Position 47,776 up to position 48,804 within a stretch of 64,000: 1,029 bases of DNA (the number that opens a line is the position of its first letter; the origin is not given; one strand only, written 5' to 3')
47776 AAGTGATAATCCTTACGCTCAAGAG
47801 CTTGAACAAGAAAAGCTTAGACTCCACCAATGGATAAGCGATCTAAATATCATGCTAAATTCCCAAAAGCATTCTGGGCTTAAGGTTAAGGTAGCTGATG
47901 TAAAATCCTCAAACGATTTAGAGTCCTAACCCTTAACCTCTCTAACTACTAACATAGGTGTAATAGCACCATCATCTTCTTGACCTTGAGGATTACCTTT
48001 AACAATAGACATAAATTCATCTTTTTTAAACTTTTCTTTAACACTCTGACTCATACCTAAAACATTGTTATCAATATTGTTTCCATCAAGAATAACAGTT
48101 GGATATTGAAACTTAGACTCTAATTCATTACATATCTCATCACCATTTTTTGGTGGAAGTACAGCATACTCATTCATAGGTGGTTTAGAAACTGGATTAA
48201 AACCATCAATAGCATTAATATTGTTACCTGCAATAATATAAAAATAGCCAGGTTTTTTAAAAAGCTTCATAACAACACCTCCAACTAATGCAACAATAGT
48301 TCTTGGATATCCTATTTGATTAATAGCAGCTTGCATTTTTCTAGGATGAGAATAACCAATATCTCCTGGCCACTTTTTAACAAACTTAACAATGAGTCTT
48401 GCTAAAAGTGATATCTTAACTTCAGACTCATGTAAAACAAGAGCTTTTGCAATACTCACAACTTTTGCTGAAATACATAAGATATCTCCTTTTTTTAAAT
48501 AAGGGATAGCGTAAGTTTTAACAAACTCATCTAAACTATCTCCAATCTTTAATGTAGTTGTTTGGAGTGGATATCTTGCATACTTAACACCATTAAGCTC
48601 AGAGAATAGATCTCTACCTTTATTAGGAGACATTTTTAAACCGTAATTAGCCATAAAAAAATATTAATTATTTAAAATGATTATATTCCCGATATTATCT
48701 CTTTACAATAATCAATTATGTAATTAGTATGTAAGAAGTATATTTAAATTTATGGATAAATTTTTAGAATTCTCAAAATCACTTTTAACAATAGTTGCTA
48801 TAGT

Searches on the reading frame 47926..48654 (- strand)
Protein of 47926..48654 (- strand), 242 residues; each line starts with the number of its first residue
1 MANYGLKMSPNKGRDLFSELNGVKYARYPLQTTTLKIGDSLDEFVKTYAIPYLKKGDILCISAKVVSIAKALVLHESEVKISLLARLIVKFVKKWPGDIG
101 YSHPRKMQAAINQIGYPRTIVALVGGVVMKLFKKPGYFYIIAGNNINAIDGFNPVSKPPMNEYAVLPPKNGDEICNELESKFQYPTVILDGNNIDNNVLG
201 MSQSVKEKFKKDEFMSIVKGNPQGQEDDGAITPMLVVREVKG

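Call 23: search_protein_families(library=pfam, proteins=[window:47926-48654:-], max_evalue=0.001)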
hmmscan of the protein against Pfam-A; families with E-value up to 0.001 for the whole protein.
window:47926-48654:- (242 aa): 1 family
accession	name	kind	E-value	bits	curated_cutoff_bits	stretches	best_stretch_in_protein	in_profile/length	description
PF01996.21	F420_ligase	-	7.3e-07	29.3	25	1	31-183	3-135/218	F420-0:Gamma-glutamyl ligase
